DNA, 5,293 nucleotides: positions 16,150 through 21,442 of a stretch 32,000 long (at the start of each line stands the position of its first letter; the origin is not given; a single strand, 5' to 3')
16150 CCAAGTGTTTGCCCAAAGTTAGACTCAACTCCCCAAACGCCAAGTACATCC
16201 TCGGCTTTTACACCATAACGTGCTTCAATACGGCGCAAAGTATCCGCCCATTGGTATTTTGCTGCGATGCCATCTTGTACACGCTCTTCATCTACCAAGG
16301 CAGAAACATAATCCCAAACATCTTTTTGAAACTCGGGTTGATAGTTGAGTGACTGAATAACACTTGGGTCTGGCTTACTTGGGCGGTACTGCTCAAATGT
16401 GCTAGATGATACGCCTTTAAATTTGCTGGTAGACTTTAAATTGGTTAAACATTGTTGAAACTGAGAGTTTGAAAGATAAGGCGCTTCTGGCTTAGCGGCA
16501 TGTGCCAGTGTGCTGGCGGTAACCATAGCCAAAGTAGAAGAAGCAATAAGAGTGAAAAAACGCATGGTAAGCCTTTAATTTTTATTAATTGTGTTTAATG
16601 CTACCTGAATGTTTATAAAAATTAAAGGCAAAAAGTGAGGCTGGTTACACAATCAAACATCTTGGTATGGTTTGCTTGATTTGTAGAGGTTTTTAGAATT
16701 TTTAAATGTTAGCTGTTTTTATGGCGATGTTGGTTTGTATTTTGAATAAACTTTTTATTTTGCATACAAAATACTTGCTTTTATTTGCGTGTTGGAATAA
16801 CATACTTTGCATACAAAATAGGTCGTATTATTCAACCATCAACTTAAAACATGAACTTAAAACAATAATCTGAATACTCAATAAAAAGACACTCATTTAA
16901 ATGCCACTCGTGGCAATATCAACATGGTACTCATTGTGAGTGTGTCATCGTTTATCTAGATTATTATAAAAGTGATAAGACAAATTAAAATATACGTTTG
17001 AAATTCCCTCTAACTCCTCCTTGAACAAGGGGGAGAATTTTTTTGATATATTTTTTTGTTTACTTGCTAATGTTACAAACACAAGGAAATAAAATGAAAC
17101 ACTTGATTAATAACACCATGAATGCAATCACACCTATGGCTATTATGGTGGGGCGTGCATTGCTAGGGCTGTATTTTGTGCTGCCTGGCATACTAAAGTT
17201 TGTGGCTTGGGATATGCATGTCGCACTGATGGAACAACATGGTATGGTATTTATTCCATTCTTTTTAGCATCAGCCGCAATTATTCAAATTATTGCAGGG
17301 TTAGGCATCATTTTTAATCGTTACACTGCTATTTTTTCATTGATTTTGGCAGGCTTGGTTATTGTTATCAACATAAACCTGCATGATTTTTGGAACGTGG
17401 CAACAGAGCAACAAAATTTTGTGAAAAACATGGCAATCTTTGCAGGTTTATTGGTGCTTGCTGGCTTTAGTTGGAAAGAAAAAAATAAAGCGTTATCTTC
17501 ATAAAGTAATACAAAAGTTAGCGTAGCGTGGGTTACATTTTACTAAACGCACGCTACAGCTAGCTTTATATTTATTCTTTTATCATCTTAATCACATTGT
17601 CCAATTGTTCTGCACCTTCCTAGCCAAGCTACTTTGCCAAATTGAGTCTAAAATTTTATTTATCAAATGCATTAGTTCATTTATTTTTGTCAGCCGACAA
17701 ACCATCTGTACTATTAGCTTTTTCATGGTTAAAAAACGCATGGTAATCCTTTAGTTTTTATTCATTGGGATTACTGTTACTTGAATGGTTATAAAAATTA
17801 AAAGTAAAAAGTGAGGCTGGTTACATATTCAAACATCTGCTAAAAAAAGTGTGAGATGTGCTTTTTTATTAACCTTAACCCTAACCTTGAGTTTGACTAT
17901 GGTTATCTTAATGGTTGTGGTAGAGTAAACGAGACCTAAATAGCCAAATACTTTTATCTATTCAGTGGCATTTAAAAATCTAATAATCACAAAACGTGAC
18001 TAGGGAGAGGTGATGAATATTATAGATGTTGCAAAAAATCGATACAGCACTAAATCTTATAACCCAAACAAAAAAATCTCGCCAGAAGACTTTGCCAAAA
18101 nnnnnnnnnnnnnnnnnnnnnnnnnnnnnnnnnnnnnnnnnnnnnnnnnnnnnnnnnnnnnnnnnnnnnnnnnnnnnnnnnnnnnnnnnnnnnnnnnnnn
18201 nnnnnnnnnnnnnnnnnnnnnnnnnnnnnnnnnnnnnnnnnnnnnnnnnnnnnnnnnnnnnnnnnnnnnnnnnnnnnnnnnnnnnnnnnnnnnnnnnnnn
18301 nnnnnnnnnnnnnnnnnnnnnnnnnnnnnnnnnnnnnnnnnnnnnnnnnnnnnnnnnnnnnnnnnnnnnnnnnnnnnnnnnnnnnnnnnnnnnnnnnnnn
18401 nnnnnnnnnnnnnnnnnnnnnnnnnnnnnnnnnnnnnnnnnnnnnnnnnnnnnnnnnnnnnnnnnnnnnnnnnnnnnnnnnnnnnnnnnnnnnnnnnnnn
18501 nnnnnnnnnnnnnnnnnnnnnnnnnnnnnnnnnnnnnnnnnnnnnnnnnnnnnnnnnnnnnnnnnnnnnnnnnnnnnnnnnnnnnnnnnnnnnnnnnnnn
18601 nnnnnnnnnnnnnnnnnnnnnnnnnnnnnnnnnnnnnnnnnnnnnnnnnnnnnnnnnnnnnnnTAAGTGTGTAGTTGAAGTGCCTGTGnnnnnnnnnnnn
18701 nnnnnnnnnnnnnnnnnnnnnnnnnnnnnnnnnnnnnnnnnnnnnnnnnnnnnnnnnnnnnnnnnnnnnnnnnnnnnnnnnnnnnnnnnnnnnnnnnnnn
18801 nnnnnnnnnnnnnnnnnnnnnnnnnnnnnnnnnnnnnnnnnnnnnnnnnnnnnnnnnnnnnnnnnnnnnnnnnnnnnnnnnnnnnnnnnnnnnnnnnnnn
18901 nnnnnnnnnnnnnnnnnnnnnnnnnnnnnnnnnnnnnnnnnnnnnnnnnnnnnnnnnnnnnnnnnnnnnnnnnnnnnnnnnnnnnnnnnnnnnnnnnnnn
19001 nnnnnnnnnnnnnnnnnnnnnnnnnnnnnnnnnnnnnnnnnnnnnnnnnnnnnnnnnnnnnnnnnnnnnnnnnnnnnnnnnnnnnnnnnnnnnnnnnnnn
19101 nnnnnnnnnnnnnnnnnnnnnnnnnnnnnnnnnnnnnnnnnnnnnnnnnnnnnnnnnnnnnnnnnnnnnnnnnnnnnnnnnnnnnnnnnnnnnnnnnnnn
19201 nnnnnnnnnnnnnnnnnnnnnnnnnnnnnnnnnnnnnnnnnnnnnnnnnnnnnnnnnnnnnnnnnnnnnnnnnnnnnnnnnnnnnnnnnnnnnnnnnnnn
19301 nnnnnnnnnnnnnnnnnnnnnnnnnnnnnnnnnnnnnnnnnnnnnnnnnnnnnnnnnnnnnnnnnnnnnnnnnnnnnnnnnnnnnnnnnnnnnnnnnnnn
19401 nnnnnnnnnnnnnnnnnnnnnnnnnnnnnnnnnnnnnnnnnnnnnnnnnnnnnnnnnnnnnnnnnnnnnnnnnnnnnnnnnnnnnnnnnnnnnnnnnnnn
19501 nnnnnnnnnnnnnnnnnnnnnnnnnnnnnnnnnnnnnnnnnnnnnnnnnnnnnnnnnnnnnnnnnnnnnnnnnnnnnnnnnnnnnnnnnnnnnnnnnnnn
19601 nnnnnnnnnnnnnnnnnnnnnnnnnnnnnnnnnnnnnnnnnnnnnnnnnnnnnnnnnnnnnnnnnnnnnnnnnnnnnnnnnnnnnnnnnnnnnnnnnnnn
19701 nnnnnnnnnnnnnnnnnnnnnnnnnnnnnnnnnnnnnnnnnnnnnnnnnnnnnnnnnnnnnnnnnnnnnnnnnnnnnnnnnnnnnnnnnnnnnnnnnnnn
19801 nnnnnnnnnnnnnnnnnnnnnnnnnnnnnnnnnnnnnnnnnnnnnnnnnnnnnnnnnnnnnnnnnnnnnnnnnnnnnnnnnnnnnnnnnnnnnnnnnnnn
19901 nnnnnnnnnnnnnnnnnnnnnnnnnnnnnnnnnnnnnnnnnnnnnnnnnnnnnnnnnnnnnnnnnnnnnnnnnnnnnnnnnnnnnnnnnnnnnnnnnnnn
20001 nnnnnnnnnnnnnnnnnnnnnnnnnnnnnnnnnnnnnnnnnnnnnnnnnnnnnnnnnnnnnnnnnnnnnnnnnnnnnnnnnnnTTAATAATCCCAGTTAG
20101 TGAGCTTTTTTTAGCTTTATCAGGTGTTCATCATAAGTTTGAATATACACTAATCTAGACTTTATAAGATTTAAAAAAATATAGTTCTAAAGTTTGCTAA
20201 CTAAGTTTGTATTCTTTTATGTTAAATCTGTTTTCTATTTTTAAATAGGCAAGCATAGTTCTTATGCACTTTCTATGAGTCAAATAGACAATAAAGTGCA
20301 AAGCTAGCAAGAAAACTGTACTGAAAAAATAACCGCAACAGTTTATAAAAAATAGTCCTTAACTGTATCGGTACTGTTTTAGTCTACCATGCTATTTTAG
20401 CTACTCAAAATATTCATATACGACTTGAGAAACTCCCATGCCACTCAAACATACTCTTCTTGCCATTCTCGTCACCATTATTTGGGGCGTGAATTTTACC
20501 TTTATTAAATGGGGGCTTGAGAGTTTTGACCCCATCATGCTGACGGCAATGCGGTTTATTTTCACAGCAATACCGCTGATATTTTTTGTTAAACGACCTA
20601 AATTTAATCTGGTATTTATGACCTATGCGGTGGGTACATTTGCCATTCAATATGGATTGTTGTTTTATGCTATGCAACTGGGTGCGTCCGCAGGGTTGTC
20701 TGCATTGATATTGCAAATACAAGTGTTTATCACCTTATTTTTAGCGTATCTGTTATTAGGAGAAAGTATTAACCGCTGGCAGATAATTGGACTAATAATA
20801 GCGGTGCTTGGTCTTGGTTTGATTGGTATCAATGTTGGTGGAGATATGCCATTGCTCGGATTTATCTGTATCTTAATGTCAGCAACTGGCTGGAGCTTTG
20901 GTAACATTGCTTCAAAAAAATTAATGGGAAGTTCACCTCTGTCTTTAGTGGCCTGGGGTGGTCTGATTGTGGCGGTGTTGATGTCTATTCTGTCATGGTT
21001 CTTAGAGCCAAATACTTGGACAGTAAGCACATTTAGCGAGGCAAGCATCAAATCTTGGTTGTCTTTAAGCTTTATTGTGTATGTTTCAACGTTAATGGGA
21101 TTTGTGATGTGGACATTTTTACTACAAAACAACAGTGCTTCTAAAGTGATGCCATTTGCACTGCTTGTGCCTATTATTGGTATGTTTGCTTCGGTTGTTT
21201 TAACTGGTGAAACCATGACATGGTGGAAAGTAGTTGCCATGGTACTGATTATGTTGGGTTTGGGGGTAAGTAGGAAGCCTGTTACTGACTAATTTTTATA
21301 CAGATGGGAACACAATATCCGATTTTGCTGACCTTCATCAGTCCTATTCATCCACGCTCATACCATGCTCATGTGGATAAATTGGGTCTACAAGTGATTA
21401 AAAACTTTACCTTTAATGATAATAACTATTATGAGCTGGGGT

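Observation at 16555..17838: DoxX gene carried on a 1.07-kb insert at the 5' end of the lytic transglycosylase gene, bracketed by a 108-bp imperfect direct repeat of its start and upstream region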

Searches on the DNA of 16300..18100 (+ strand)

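Call 44: search_rna_families(source=window, start=16300, end=18100, threshold=evalue, max_evalue=1)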
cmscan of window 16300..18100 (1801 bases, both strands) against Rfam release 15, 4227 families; matches with E-value up to 1: 3.
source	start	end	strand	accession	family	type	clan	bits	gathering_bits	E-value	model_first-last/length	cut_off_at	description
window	16738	16837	-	RF04072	mir-7386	Gene; miRNA;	-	23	44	0.19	1-59/59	no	mir-7386 microRNA precursor family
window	17502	17578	+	RF00969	mir-556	Gene; miRNA;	-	22.8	84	0.31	1-88/88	no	mir-556 microRNA precursor family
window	17762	17905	+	RF02742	Rev72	Gene; antisense;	-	14.3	289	0.24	1-426/426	no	Soft rot Enterobacteriaceae Rev 72 asRNA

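Call 45: search_dna_similar(query=window:16663-17730:+, collection=plasmids, mode=distant, max_rows=10)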
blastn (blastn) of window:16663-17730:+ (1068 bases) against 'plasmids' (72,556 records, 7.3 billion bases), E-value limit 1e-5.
No match.

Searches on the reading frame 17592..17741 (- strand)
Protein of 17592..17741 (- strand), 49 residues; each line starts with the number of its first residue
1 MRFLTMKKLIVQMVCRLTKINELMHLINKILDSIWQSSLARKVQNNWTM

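Call 6: search_protein_families(library=pfam, proteins=[window:17592-17741:-])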
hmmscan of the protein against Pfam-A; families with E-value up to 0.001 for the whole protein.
window:17592-17741:- (49 aa): 0 families

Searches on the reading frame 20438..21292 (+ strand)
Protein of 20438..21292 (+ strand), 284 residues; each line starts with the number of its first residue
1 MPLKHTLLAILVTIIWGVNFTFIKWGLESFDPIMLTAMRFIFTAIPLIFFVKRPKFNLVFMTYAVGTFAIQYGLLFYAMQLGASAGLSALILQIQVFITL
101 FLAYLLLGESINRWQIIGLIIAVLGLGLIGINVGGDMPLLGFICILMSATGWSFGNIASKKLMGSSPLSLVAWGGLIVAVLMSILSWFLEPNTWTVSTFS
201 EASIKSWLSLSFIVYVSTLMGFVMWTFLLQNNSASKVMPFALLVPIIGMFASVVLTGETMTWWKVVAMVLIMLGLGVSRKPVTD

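Call 61: search_protein_families(library=pfam, proteins=[window:20438-21292:+])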
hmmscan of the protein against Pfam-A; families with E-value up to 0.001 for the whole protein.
window:20438-21292:+ (284 aa): 1 family
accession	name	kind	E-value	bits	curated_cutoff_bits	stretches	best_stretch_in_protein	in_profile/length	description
PF00892.27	EamA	-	9.4e-38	130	28.2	2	7-129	5-133/135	EamA-like transporter family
